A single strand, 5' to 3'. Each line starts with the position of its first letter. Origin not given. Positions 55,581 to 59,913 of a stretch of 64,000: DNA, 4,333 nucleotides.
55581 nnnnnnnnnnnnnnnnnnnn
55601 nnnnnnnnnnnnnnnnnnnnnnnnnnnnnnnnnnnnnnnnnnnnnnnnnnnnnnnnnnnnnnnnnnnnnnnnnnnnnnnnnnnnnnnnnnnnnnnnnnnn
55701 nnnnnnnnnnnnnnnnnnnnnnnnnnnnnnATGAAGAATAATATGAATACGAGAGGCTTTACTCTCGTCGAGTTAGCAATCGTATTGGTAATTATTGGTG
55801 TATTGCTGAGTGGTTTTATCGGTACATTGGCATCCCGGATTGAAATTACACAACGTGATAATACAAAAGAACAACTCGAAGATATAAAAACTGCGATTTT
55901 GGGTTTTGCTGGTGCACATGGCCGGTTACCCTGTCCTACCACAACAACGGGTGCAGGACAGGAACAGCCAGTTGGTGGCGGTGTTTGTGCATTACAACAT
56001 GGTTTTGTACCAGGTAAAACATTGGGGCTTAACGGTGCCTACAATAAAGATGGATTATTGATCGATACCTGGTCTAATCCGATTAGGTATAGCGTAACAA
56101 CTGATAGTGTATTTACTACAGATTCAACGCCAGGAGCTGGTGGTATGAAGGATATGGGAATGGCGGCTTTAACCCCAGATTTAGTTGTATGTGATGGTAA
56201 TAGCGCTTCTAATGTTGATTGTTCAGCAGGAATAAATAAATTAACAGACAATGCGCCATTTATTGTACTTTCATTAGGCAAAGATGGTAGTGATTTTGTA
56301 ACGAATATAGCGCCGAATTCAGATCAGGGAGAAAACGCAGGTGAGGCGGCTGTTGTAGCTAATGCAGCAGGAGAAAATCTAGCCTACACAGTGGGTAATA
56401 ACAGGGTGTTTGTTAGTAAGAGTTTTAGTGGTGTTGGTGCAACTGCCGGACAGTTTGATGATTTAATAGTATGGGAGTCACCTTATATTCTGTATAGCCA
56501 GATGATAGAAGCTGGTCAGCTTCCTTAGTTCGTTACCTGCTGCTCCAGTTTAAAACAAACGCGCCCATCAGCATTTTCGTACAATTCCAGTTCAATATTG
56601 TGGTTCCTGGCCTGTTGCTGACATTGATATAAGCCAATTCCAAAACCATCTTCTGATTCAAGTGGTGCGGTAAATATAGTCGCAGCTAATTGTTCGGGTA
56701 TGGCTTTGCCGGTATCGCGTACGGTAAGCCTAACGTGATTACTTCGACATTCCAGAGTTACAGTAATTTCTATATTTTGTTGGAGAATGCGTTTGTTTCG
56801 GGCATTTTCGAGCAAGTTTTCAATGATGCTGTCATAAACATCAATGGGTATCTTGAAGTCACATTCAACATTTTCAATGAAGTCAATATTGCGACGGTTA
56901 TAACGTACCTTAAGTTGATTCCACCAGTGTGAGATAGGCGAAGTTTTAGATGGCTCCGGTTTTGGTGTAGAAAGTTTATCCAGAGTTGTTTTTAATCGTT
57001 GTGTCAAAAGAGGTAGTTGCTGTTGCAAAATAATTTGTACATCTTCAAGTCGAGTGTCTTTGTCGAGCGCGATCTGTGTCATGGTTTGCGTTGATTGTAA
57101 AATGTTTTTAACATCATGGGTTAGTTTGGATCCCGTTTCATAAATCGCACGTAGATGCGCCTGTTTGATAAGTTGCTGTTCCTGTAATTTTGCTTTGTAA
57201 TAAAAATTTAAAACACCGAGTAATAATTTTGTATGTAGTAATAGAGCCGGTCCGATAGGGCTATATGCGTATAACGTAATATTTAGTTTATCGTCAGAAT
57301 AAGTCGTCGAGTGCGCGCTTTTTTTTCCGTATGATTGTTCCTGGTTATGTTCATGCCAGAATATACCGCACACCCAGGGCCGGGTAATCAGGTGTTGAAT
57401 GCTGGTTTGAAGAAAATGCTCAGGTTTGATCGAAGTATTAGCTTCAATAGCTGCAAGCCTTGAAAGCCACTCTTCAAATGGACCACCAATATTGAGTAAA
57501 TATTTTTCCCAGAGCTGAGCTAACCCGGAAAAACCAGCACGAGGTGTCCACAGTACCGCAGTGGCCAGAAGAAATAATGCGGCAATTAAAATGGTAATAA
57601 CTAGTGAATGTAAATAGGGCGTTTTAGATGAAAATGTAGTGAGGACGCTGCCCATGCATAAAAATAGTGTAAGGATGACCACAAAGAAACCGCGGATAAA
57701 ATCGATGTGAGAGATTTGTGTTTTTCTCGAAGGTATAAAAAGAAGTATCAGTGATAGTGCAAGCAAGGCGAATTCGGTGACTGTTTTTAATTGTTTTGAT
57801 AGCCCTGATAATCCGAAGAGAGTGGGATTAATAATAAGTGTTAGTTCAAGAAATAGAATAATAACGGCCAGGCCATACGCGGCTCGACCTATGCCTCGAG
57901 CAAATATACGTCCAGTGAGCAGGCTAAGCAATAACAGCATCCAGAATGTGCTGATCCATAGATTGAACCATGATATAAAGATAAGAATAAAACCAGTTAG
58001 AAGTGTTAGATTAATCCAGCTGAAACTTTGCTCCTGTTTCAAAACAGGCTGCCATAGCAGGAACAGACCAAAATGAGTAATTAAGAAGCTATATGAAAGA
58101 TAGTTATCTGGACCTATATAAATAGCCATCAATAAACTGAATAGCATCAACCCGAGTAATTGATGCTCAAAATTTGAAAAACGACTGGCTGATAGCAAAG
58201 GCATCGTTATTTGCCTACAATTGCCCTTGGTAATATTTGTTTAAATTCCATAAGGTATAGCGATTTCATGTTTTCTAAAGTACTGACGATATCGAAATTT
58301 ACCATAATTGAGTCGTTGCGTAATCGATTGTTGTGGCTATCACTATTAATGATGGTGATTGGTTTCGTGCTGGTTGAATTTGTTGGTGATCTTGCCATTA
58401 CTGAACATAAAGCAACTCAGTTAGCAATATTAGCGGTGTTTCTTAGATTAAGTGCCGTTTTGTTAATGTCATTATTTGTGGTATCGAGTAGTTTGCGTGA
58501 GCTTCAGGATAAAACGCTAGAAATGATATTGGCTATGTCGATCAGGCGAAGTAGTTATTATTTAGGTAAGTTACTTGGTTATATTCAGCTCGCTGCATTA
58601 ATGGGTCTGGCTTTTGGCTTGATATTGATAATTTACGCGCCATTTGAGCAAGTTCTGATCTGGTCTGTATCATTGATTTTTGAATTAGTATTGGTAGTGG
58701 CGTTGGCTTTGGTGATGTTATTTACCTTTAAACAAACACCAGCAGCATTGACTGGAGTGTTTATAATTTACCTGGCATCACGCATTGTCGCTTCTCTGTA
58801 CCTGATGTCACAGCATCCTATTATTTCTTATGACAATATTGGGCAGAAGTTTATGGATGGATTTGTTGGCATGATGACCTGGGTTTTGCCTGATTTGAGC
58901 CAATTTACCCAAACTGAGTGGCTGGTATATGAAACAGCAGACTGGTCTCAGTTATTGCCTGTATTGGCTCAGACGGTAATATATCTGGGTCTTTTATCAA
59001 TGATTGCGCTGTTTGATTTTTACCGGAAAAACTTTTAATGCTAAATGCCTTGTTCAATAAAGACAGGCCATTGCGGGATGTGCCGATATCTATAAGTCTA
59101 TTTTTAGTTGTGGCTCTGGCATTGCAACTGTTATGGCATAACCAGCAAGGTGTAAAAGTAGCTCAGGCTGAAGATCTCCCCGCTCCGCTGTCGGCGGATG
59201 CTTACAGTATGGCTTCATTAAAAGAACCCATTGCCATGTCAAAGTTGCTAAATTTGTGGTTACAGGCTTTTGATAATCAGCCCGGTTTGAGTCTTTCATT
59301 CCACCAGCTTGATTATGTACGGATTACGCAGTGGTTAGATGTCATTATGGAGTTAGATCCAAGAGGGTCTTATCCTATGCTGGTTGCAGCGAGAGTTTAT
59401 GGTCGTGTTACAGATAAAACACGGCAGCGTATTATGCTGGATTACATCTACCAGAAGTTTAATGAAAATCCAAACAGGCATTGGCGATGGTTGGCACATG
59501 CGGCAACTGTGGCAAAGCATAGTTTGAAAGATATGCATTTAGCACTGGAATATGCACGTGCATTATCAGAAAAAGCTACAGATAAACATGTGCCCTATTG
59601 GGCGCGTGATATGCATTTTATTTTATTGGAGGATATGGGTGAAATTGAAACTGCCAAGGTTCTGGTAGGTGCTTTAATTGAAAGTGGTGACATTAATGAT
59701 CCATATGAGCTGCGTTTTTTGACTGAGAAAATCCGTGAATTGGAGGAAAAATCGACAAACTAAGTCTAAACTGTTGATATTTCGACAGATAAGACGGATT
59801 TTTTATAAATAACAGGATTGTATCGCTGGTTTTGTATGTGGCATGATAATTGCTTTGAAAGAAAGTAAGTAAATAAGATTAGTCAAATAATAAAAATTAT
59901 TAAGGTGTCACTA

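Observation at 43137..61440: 18-kb non-canonical type IV filament locus mixing MSHA-like and T2SS-like parts, with its own sigma54 circuit and an embedded ABC transporter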

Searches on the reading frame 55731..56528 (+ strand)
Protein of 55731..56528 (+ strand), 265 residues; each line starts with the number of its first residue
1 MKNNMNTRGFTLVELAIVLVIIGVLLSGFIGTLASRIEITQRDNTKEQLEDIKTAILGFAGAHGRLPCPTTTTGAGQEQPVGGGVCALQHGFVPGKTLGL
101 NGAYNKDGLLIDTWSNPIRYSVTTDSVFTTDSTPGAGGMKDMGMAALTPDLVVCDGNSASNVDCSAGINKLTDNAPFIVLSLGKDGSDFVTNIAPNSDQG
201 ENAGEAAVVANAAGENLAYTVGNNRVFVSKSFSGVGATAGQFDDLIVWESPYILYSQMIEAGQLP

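Call 5: search_protein_families(library=ncbifam, proteins=[window:55731-56528:+], max_evalue=0.01)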
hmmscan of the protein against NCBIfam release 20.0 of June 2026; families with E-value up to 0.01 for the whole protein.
window:55731-56528:+ (265 aa): 5 families
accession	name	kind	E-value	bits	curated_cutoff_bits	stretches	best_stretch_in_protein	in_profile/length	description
TIGR01710.1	typeII_sec_gspG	equivalog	1.6e-08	34.6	88.85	1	8-70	1-63/134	type II secretion system major pseudopilin GspG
TIGR02532.1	IV_pilin_GFxxxE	domain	3.6e-06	26.6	16.3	1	8-28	2-22/24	prepilin-type N-terminal cleavage/methylation domain-containing protein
NF040999.1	pilin_ComGC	equivalog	9.7e-06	25.7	75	1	8-36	2-30/84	competence type IV pilus major pilin ComGC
TIGR01708.2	typeII_sec_gspH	equivalog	6.3e-05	23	80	1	8-37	2-31/169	type II secretion system minor pseudopilin GspH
NF041775.1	typeIV_PilA_Myxo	equivalog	0.0018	18.3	400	1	4-34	7-37/214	type IV pilin protein PilA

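Call 6: search_protein_families(library=pfam, proteins=[window:55731-56528:+], max_evalue=0.1)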
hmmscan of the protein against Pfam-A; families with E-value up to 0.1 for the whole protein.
window:55731-56528:+ (265 aa): 1 family
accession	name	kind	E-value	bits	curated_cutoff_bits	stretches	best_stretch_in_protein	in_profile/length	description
PF07963.17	N_methyl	-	4.1e-07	29.8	21.2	1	5-28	2-25/27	Prokaryotic N-terminal methylation motif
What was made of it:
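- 55731..56528 (+): 265-aa prepilin; minor pilin, or the ancestral pilin of the core operon. It occurs in two allelic classes. N_methyl 29.8 bits (call 6).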

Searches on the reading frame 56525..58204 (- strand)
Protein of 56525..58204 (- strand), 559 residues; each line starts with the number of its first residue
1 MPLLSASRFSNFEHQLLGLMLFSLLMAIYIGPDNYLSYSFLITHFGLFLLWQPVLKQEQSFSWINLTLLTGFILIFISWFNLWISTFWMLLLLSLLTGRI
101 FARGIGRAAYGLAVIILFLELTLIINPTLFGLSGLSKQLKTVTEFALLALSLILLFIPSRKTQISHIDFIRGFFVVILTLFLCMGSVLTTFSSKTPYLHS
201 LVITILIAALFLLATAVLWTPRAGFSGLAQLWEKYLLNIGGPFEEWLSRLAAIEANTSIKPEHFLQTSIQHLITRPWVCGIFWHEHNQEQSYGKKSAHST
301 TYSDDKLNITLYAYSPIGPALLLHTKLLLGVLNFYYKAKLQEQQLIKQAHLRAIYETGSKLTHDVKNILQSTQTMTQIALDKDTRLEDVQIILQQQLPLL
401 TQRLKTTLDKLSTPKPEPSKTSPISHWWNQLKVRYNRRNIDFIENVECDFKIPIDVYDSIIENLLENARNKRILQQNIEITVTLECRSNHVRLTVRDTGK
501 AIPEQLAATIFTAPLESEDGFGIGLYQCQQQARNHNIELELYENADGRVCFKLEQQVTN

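Call 5: search_protein_families(library=ncbifam, proteins=[window:56525-58204:-], max_evalue=0.01)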
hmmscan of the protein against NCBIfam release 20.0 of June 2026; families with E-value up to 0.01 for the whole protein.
window:56525-58204:- (559 aa): 34 families (the best 25 are shown)
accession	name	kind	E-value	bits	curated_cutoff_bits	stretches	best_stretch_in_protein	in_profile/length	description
TIGR02916.1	PEP_his_kin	equivalog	1.2e-08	34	300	1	342-540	463-663/679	XrtA/PEP-CTERM system histidine kinase PrsK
NF008298.1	PRK11086.1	subfamily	3.1e-08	32.5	520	1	459-545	426-513/529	DcuS/MalK family sensor histidine kinase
NF006800.0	PRK09303.1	equivalog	3.5e-08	32.8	342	1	370-536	187-356/383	histidine kinase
NF008312.0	PRK11100.1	equivalog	1.1e-06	27.7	356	1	427-554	338-471/477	two-component system sensor histidine kinase CreC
NF040750.1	tetrathio_HK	equivalog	7.5e-06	24.7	750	1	422-544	420-541/555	tetrathionate respiration histidine kinase TtrS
NF007793.0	PRK10490.1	equivalog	1e-05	23.8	1123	1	457-553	779-878/895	two-component system sensor histidine kinase KdpD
NF008468.0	PRK11360.1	equivalog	4.1e-05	22.1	646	1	342-535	384-586/616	two-component system sensor histidine kinase AtoS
NF046044.1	PnpS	equivalog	6.1e-05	22.2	400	1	426-511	253-338/390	two-component system histidine kinase PnpS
TIGR01386.1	cztS_silS_copS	subfamily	8.3e-05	21.7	292.55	1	455-553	352-454/457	heavy metal sensor histidine kinase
NF007688.0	PRK10364.1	equivalog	8.8e-05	21.4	479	1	460-540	355-434/460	two-component system sensor histidine kinase ZraS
NF008025.0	PRK10755.1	equivalog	8.8e-05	21.3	314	1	460-546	257-344/362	two-component system sensor histidine kinase PmrB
NF052314.1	T9SS_HK_PorY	subfamily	0.00012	21.3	350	1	432-554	298-417/418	PorY family sensor histidine kinase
NF038389.1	ArsS_fam_HK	equivalog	0.00015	21.4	250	1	446-553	299-402/403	ArsS family sensor histidine kinase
NF045900.1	HisKinCpxALeg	equivalog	0.00015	20.7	800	1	436-548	323-442/451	two-component system sensor histidine kinase CpxA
NF033091.0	HK_VanS_ACDEFG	equivalog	0.00026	20.2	400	1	452-512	185-243/293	vancomycin resistance histidine kinase VanS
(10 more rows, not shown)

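Call 7: search_protein_families(library=pfam, proteins=[window:56525-58204:-], max_evalue=0.1)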
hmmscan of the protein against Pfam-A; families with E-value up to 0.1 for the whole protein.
window:56525-58204:- (559 aa): 1 family
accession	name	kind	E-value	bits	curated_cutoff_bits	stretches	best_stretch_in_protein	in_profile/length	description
PF02518.31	HATPase_c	-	1e-12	48.9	26.4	1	459-553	8-105/111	Histidine kinase-, DNA gyrase B-, and HSP90-like ATPase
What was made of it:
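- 56525..58204 (-): Polytopic histidine kinase, proposed partner of the response regulator. HATPase_c 49 bits (call 7).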

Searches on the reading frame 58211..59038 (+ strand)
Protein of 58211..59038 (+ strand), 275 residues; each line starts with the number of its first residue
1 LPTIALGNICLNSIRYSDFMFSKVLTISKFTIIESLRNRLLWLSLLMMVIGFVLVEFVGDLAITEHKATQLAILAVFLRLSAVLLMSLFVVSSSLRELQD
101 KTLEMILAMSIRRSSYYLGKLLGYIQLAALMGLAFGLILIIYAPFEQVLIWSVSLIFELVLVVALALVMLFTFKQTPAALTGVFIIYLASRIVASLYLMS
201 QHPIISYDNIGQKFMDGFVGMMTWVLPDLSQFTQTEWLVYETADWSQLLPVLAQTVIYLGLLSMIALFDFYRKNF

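Call 5: search_protein_families(library=ncbifam, proteins=[window:58211-59038:+], max_evalue=0.01)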
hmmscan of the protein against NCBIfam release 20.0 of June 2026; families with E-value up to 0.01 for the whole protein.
window:58211-59038:+ (275 aa): 0 families

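Call 7: search_protein_families(library=pfam, proteins=[window:58211-59038:+], max_evalue=0.1)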
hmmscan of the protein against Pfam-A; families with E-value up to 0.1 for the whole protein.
window:58211-59038:+ (275 aa): 1 family
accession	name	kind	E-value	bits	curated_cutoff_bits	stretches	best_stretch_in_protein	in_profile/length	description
PF12698.13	ABC2_membrane_3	-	4.1e-05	23.3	31.6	1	73-264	163-343/347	ABC-2 family transporter protein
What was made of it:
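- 58211..59038 (+): ABC-2-type permease with 6 TM segments. The likely start is the ATG at 58268, giving 256 aa. ABC2_membrane_3 at 23 bits, below cutoff (call 7).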

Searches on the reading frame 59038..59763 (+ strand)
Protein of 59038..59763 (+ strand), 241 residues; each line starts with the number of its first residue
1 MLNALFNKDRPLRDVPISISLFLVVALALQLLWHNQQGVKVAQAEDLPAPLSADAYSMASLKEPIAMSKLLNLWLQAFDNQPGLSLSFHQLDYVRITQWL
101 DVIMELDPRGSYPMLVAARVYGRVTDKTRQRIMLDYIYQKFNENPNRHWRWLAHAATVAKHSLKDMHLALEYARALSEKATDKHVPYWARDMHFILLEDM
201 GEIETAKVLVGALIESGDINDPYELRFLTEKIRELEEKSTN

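Call 5: search_protein_families(library=ncbifam, proteins=[window:59038-59763:+], max_evalue=0.01)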
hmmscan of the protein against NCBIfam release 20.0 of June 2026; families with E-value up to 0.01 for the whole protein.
window:59038-59763:+ (241 aa): 0 families

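Call 7: search_protein_families(library=pfam, proteins=[window:59038-59763:+], max_evalue=0.1)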
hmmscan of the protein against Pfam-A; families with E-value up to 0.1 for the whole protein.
window:59038-59763:+ (241 aa): 1 family
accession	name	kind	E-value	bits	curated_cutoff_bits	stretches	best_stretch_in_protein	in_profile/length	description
PF08972.17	DUF1902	-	0.04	14.5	22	0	27-72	2-48/74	Domain of unknown function (DUF1902)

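Call 35: find_homologous_proteins(query=window:59038-59763:+, max_evalue=0.001)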
Query window:59038-59763:+ (241 aa): 1264 proteins with E <= 0.001 among 1986 candidates; the best 120 are listed.
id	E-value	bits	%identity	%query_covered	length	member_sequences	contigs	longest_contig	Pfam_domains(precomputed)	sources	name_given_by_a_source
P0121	1.5e-156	537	100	100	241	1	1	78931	-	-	-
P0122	2.9e-134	464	85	100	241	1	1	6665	-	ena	-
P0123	3.0e-134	464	84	100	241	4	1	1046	-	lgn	-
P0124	5.2e-134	463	84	100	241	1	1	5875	-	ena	-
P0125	6.6e-134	463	85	100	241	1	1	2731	-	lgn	-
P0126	6.7e-134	463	85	100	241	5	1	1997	-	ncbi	ncbi:MAG: hypothetical protein ABUK13_10140 [Gammaproteobacteria bacterium]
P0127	1.5e-133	462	84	100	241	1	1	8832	-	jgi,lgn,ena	-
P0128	1.7e-133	461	84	100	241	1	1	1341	-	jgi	-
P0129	2.2e-133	461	84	100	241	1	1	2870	-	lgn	-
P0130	4.8e-133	460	84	100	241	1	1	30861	-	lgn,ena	-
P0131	9.5e-133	459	84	100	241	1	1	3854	-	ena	-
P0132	1.2e-132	459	83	100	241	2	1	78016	-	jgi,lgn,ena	-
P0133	1.4e-132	458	84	100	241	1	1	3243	-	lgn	-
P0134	2.6e-131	454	83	100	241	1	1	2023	-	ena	-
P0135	5.6e-129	447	80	100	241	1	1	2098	-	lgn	-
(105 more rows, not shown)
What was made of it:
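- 59038..59763 (+): 241-aa membrane-anchored helical-repeat (TPR-like) protein. Its start overlaps the permease stop by one base. 1264 homologues, all unnamed (call 35).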

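Call 47: predict_structure(alignment_id=A2)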
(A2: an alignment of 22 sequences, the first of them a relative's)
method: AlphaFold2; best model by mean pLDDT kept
length: 241 residues; sequences in the alignment: 22
mean_pLDDT: 71.5   pTM: 0.60
mean pLDDT of the five models: 71.5, 70.0, 65.6, 64.1, 58.1
residues with pLDDT >= 90: 19; 70-90: 118; 50-70: 77; < 50: 27
segments of 3 or more residues with pLDDT < 50: 1-8, 38-41, 67-69, 79-86
pLDDT, mean of each block of 10 residues (from residue 1): 46 71 83 64 60 62 50 50 48 77 73 65 73 88 89 85 84 92 84 75 69 72 80 79 59
secondary structure, 60 per line:
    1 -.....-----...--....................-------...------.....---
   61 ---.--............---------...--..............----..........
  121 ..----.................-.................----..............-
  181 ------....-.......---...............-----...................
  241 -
elements in order: H2-6 H17-36 H53-56 H67-78 H93-106 H111-122 H127-143 H145-161 H166-179 H187-190 H192-198 H202-216 H222-240
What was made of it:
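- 59038..59763 (+): AlphaFold2 model pLDDT 71.5, all-helical (call 47).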

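Call 53: fold_search(model_id=the predicted structure, library=pdb)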
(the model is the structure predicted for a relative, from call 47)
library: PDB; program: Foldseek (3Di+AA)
matches with E <= 10: 874; with E <= 0.001: 0
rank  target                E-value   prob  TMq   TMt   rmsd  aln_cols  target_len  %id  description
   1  7obi_B                1.5e-01  0.97  0.29  0.46   9.3       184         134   17  Consensus tetratricopeptide repeat protein type RV4 (released 2022-02-23)
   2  5cwm                  2.1e-01  0.23  0.15  0.16  16.3       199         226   18  Crystal structure of de novo designed helical repeat protein DHR64 (released 2015-12-16)
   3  9qhb                  2.2e-01  0.69  0.27  0.25  11.8       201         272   20  Crystal structure of 16-repeat CTPR protein with eliminated coordination sites (released 2025-10-22)
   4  8chy                  2.2e-01  0.63  0.27  0.25  11.5       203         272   17  Crystal structure of an 8-repeat consensus TPR superhelix with Zinc. (released 2024-02-21)
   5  1na0_A                2.6e-01  0.97  0.32  0.53   5.8       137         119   16  Design of Stable alpha-Helical Arrays from an Idealized TPR Motif (released 2003-06-03)
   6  7cgh_A                2.7e-01  0.84  0.32  0.25   8.8       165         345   16  Crystal Structure of PUF-8 in Complex with PBE-RNA (released 2021-07-07)
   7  6t5h_B                2.7e-01  0.60  0.26  0.26  16.6       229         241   10  Human 14-3-3 sigma fused to the StARD1 peptide including phosphoserine-57 (released 2020-11-18)
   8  2vq2                  2.8e-01  0.96  0.33  0.36   9.0       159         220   14  Crystal structure of PilW, widely conserved type IV pilus biogenesis factor (released 2008-05-27)
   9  7mwq_A                3.4e-01  0.77  0.32  0.37  11.8       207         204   14  Structure of De Novo designed beta sheet heterodimer LHD29A53/B53 (released 2022-01-19)
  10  4ynv_A                3.4e-01  0.60  0.26  0.24  13.9       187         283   16  Assembly Chaperone of RpL4 (Acl4) (Residues 28-338) (released 2015-05-13)
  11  6e9z_A                3.4e-01  0.18  0.14  0.15  16.2       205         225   16  DHF119 filament (released 2018-11-21)
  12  3j96_G                3.8e-01  0.85  0.35  0.31  10.7       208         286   10  Structure of 20S supercomplex determined by single particle cryoelectron microscopy (State I) (released 2015-01-28)
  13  9qhc_B                3.8e-01  0.44  0.26  0.24  14.0       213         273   18  Crystal structure of 8-repeat CTPR protein with eliminated coordination sites (released 2025-10-22)
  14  6bd1_A                4.2e-01  0.66  0.26  0.28  11.2       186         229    9  Complex of 14-3-3 theta with an IRSp53 peptide phosphorylated at S366 (released 2018-10-24)
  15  4gcn_A                4.6e-01  0.91  0.33  0.54   5.1       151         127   18  N-terminal domain of stress-induced protein-1 (STI-1) from C.elegans (released 2012-08-15)
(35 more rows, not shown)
